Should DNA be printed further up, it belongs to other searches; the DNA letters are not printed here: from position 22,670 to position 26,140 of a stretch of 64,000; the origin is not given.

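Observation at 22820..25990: Full-length plant-type methionine S-methyltransferase (methyltransferase plus aminotransferase-like domain) in a bacterium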

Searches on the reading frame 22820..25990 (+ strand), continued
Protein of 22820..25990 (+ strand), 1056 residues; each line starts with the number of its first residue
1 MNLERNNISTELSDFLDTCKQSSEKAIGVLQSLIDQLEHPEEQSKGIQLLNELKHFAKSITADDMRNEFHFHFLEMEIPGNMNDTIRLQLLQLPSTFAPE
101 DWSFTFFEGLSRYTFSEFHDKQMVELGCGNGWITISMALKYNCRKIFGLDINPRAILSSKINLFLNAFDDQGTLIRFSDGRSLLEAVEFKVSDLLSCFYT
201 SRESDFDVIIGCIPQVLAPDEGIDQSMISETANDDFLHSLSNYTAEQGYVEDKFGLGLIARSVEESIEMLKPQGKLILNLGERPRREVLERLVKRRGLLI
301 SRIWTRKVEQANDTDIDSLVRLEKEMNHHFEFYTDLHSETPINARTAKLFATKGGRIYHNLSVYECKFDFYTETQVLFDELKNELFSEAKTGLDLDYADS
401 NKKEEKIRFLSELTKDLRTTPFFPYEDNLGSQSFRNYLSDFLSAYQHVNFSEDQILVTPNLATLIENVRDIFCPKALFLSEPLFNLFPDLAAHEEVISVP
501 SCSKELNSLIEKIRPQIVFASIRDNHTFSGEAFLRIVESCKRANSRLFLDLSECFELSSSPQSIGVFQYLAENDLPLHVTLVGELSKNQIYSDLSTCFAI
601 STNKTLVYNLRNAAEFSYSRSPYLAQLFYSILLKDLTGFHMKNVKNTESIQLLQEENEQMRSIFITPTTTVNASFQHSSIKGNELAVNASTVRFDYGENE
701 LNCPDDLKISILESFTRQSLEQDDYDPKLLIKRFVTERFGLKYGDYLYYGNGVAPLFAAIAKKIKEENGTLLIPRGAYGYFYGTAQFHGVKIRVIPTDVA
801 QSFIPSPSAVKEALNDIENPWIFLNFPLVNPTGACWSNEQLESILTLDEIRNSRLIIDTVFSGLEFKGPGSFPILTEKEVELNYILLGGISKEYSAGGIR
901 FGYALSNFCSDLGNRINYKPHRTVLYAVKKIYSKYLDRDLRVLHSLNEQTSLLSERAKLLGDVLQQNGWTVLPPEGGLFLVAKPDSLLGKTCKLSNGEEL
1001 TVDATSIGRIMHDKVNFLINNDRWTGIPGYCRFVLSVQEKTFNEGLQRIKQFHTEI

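Call 15: search_solved_structures(query=window:22820-25987:+, max_evalue=0.001, show_alignments=2)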
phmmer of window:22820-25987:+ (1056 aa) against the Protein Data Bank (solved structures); distinct sequences matched with E-value up to 0.001: 29.
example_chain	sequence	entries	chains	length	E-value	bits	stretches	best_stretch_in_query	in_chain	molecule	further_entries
1o4s_A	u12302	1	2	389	2.2e-07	32.3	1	787-984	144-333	Aspartate aminotransferase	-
4my5_A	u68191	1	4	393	1.5e-06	29.5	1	733-905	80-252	Putative amino acid aminotransferase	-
7vvv_A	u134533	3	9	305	2e-06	29.1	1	97-363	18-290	SAM-dependent methyltransferase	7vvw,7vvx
1xi9_A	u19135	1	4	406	1e-05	26.7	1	766-904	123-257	putative transaminase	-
2gb3_A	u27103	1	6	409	1.7e-05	26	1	764-906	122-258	aspartate aminotransferase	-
4dgt_A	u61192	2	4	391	2.3e-05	25.6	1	715-905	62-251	Putative pyridoxal phosphate-dependent transferase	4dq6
6f77_A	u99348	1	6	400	2.8e-05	25.3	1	681-1052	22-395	Aspartate aminotransferase A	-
2x5d_A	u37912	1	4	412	3.3e-05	25.1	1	766-987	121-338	PROBABLE AMINOTRANSFERASE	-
5wmk_A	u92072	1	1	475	3.6e-05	24.9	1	710-904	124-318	Bifunctional aspartate aminotransferase and glutamate/aspartate-prephenate aminotransferas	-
5wmh_A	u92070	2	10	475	6e-05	24.2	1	710-904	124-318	Bifunctional aspartate aminotransferase and glutamate/aspartate-prephenate aminotransferas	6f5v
5wmi_A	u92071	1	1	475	6.2e-05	24.1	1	710-904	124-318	Bifunctional aspartate aminotransferase and glutamate/aspartate-prephenate aminotransferas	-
1b5o_A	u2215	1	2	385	0.00012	23.2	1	785-905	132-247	PROTEIN (ASPARTATE AMINOTRANSFERASE)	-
1b5p_A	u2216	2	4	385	0.00012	23.2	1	785-905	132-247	PROTEIN (ASPARTATE AMINOTRANSFERASE) | ASPARTATE AMINOTRANSFERASE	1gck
5bj3_A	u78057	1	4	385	0.00012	23.1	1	785-905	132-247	PROTEIN (ASPARTATE AMINOTRANSFERASE)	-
1gc3_A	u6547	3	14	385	0.00012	23.1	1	785-905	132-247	ASPARTATE AMINOTRANSFERASE | PROTEIN (ASPARTATE AMINOTRANSFERASE)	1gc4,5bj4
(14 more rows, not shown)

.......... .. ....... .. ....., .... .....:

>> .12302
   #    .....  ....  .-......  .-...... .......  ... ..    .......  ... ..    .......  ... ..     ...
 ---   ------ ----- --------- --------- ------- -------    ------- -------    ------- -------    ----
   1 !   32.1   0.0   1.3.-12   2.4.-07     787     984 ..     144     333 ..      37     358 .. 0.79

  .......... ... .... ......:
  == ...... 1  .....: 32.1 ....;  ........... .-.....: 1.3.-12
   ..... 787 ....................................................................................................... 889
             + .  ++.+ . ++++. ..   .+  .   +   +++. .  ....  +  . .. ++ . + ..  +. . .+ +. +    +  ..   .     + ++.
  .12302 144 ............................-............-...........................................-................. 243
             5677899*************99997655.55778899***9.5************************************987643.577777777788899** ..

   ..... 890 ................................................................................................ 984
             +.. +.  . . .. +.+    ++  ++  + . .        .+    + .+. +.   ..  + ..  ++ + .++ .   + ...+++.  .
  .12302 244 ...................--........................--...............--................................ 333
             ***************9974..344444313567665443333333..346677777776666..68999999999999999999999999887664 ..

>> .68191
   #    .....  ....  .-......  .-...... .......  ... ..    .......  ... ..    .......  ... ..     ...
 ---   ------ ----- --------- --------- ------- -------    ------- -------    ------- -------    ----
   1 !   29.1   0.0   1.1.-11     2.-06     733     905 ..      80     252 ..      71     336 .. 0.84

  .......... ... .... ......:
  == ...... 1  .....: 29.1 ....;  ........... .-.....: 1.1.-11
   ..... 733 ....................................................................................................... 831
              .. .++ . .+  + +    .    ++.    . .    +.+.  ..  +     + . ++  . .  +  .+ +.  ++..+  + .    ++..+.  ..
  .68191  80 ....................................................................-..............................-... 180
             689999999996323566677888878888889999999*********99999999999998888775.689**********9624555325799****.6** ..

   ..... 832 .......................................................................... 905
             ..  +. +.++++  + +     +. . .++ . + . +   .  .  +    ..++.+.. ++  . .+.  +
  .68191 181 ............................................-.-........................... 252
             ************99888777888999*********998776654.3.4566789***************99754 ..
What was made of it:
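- Checked: It aligns with the Schiff-base lysine of solved aspartate aminotransferases (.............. in 1o4s, call 15).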

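Call 30: find_related_loci(query=window:22820-25987:+, collection=genome_contigs, flank=10000)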
Query window:22820-25987:+ (1056 aa) in genome_contigs; peptide patterns used: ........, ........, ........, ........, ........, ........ (x = any residue, [..] = any of these).
22 stretches matched a pattern; 1 encode a relative of the query (tblastn E <= 1e-3); 1 distinct loci.
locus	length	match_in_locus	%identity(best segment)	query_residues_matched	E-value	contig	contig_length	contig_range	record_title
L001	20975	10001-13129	63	11-1052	0e+0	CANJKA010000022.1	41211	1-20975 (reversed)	MAG: Flavobacteriales bacterium isolate RH-23may17-1262 genome assembly, contig: RH-23may17-C6618, whole genome shotgun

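Call 32: search_protein_representatives(protein=window:22820-25987:+)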
Query: 1056 residues. Proteins with E-value up to 0.001 (for the whole library): 949; up to 1e-10: 340; up to 1e-30: 148. The best 150 are listed.
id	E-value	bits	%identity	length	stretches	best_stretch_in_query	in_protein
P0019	0.0e+00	1239.6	53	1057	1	4-1055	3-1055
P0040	9.7e-275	930.6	44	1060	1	4-1053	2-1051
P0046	4.0e-262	888.8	42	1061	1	5-1051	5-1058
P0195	3.4e-247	839.4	42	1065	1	11-1053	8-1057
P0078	1.9e-239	813.8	41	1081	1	11-1054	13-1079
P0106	8.9e-235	798.3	40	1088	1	10-1053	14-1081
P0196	1.9e-231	787.3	40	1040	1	29-1051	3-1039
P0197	5.7e-230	782.4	40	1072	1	11-1055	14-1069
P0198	2.2e-228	777.2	40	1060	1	11-1051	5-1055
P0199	1.0e-227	774.9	40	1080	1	13-1053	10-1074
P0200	1.6e-226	770.9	39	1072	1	12-1053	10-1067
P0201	2.5e-225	767.0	39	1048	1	12-1054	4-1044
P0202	1.5e-224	764.5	39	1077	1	11-1053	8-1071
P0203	1.5e-223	761.1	40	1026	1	12-1049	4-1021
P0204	4.6e-223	759.5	39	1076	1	12-1054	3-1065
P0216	3.6e-205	700.3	38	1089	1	10-1053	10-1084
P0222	5.6e-193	659.9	38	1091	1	43-1053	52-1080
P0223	1.6e-192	658.4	37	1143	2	85-1055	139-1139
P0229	3.5e-161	554.7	39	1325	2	88-867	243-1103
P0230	4.9e-148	511.1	37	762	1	313-1056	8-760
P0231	3.3e-132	458.8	33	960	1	12-903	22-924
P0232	3.6e-124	432.1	31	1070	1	6-1053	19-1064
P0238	3.3e-112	392.5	29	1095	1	6-1053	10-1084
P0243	5.9e-106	371.9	30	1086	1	9-1052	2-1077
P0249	6.1e-100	352.0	31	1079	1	88-1054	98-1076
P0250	5.1e-96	339.0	29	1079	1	15-1053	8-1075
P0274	3.2e-63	230.4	31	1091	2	89-641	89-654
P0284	8.1e-54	199.3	28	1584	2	19-363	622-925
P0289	5.6e-51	189.9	27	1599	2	88-347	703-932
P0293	2.5e-48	181.1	29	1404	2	21-365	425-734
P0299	2.7e-43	164.4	29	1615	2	26-362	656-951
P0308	7.7e-40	153.0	32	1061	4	32-223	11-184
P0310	4.0e-39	150.6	28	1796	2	553-1052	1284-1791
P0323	3.5e-33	131.0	30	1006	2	766-1053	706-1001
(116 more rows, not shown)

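Call 33: find_related_loci(query=A1, collection=genome_contigs, flank=10000)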
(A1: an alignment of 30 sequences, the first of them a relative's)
Query A1 (1056 aa) in genome_contigs; peptide patterns used: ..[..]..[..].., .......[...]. (x = any residue, [..] = any of these).
106 stretches matched a pattern; 87 encode a relative of the query (tblastn E <= 1e-3); the best 80 are kept; 80 distinct loci.
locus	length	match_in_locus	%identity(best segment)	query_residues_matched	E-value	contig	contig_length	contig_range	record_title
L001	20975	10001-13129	63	11-1052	0e+0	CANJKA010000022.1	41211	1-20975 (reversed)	MAG: Flavobacteriales bacterium isolate RH-23may17-1262 genome assembly, contig: RH-23may17-C6618, whole genome shotgun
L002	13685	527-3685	52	3-1056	0e+0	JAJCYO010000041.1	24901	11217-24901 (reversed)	MAG: Flavobacteriales bacterium isolate OFTM342 OFTM342_40, whole genome shotgun sequence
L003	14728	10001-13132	44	9-1052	0e+0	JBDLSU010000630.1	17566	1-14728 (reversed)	MAG: Pseudomonadota bacterium isolate king_2019_sw_WHONDRS-S19S_0016_B_bin.9 scaffold_753440, whole genome shotgun seque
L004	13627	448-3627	41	15-1053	0e+0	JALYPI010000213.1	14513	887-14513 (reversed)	MAG: Bacteroidota bacterium isolate MDV bin33 SD1454-56_k127_1428413, whole genome shotgun sequence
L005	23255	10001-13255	40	12-1055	0e+0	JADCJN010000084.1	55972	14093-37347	MAG: Silvanigrellales bacterium isolate M112S1SP1A16QC M112S1_84, whole genome shotgun sequence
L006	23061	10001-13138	39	8-1052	0e+0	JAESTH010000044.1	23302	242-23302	MAG: Alcanivoracaceae bacterium isolate NORP309 CoAssembly_167031, whole genome shotgun sequence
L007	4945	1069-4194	39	12-1052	0e+0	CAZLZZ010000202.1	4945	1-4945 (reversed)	MAG TPA_asm: uncultured Alcanivoracaceae bacterium isolate binchicken_co53_113 genome assembly, contig: NODE_13228_lengt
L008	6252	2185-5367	39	13-1055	0e+0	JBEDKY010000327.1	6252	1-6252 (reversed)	MAG: Pseudomonadota bacterium isolate NASQAN2015_101_B_bin.11 scaffold_321281, whole genome shotgun sequence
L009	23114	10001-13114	39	15-1050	0e+0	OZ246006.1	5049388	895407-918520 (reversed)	MAG: Kangiellaceae bacterium isolate bc4e15d3-8690-4727-bacd-7ca0b6a83e12 genome assembly, chromosome: 1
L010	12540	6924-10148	39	8-1054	0e+0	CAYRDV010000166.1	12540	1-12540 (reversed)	MAG TPA_asm: uncultured Candidatus Sericytochromatia bacterium isolate binchicken_co248_139 genome assembly, contig: NOD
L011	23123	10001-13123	39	10-1053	0e+0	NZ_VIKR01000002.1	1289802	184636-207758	Aliikangiella marina strain GYP-15 Scaffold2_1, whole genome shotgun sequence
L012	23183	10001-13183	39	13-1055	0e+0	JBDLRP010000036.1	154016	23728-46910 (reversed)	MAG: Pseudomonadota bacterium isolate icacos_2019_sw_WHONDRS-S19S_0094_B_bin.37 scaffold_1777856, whole genome shotgun s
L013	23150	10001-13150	38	1-1052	0e+0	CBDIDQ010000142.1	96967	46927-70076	MAG: Alteromonadaceae bacterium isolate f75c2a94-abb4-46c5-8828-5dbafff39e76 genome assembly, contig: contig_142, whole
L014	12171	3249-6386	39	2-1050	0e+0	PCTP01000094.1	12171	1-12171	MAG: Gammaproteobacteria bacterium CG22_combo_CG10-13_8_21_14_all_40_8 CG22_scaffold_3268_c, whole genome shotgun sequen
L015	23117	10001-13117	39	12-1052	0e+0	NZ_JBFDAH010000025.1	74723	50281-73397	Aliikangiella maris strain GXAS 306 Scaffold25, whole genome shotgun sequence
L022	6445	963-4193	38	4-1056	0e+0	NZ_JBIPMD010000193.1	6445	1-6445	MAG: Silvanigrella sp. isolate ME2015-11-03_3300035190_group6_bin73 Rohwer_bin1148_scaffold_6875_c1, whole genome shotgu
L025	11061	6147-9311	40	15-1056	0e+0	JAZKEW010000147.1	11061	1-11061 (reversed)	MAG: Bdellovibrionota bacterium isolate DC_HB_02_SPN181219-bin052_1 DCHB02SPN_B052_1_000000000147, whole genome shotgun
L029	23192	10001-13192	39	12-1056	0e+0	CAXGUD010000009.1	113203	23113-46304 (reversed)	MAG TPA_asm: uncultured Bacteriovoracaceae bacterium isolate ERR594347_concoct_100 genome assembly, contig: ERZ11848495.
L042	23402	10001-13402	35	8-1056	0e+0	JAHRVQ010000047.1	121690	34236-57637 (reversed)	MAG: Pseudomonadales bacterium isolate DC_out240 k91_3974723, whole genome shotgun sequence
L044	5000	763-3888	37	15-1056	0e+0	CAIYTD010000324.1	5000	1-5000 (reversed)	MAG: Oligoflexia bacterium isolate Umea1_bin-2153 genome assembly, contig: bin-2153:324/400, whole genome shotgun sequen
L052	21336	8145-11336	39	12-1056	0e+0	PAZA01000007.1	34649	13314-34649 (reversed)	MAG: Halobacteriovoraceae bacterium isolate SP87 75467, whole genome shotgun sequence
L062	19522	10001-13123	39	12-1056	0e+0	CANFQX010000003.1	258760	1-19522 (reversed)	MAG: Bdellovibrionaceae bacterium isolate Jr-16oct17-292 genome assembly, contig: Jr-16oct17-C57, whole genome shotgun s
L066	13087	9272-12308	40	15-1056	0e+0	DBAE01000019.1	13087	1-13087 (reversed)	MAG TPA_asm: Bacteriovoracaceae bacterium UBA1018 UBA1018_contig_76127, whole genome shotgun sequence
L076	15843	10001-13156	28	15-1056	1e-112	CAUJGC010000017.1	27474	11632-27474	MAG: Myxococcota bacterium isolate KLAP81 genome assembly, contig: KLAP81_421114, whole genome shotgun sequence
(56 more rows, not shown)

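Call 38: find_encoding_contigs(protein=P0001, flank=10000, max_places=3)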
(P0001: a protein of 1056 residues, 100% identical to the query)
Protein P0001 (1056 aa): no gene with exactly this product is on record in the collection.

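Call 44: list_cluster_members(proteins=[P0216, P0274, P0231, P0232, P0238, P0243, P0223, P0222, P0308, P0323])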
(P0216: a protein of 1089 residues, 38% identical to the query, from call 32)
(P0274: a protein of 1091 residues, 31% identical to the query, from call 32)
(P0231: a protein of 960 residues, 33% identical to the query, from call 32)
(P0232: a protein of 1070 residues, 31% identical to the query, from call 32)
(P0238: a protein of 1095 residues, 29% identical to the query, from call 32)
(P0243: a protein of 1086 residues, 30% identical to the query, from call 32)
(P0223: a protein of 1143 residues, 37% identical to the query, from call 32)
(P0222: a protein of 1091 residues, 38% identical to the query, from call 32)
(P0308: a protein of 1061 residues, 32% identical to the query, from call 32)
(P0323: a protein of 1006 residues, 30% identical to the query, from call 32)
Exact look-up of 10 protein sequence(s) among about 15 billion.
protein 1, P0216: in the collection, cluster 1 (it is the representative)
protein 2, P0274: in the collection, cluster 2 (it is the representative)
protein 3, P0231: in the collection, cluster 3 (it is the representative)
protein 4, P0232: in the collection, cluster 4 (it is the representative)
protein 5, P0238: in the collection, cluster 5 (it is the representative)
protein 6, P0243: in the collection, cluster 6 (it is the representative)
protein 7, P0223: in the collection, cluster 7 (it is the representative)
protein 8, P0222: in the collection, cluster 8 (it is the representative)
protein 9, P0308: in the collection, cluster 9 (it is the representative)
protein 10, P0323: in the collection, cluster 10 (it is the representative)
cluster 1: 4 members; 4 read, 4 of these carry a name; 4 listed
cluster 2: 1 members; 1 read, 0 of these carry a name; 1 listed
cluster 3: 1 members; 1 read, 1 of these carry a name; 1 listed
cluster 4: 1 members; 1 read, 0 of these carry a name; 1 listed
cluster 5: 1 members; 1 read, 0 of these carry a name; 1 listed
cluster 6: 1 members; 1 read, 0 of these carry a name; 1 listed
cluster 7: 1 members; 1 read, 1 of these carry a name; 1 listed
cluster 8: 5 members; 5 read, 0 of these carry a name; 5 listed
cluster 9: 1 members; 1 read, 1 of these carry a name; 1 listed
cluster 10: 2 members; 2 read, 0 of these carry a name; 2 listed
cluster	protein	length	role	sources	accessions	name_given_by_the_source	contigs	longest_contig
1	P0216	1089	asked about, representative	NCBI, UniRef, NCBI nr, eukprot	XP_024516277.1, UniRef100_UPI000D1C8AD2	methionine S-methyltransferase [Selaginella moellendorffii] | methionine S-methyltransferase n=1 Tax=Selaginella moellendorffii TaxID=88036 ... | XP_024516277.1 methionine S-methyltransferase [Selaginella moellendorffii]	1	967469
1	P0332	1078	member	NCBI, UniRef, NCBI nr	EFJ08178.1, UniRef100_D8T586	hypothetical protein SELMODRAFT_132291 [Selaginella moellendorffii] | Methionine S-methyltransferase n=1 Tax=Selaginella moellendorffii TaxID=88036 ...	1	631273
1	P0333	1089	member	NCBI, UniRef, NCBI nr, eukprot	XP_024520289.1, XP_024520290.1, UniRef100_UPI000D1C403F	methionine S-methyltransferase [Selaginella moellendorffii] | methionine S-methyltransferase n=1 Tax=Selaginella moellendorffii TaxID=88036 ... | XP_024520289.1 methionine S-methyltransferase [Selaginella moellendorffii]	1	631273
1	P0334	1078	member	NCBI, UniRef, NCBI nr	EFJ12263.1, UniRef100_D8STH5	hypothetical protein SELMODRAFT_182508 [Selaginella moellendorffii] | Methionine S-methyltransferase n=1 Tax=Selaginella moellendorffii TaxID=88036 ...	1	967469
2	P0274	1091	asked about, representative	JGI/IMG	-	-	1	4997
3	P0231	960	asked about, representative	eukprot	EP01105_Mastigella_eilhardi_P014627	TRINITY_DN3328_c0_g2_i1.p1 TRINITY_DN3328_c0_g2~~TRINITY_DN3328_c0_g2_i1.p1 ORF ...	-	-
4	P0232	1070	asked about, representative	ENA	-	-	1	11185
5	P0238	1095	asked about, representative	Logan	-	-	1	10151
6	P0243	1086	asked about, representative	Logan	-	-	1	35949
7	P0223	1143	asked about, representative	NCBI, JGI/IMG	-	methionine S-methyltransferase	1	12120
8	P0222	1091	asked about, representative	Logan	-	-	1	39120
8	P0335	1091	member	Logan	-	-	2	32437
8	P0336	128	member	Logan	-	-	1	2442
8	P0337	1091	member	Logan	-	-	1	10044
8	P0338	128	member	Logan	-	-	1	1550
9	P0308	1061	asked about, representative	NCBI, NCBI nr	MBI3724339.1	aminotransferase class I/II-fold pyridoxal phosphate-dependent enzyme [bacterium]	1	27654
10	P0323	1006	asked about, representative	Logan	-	-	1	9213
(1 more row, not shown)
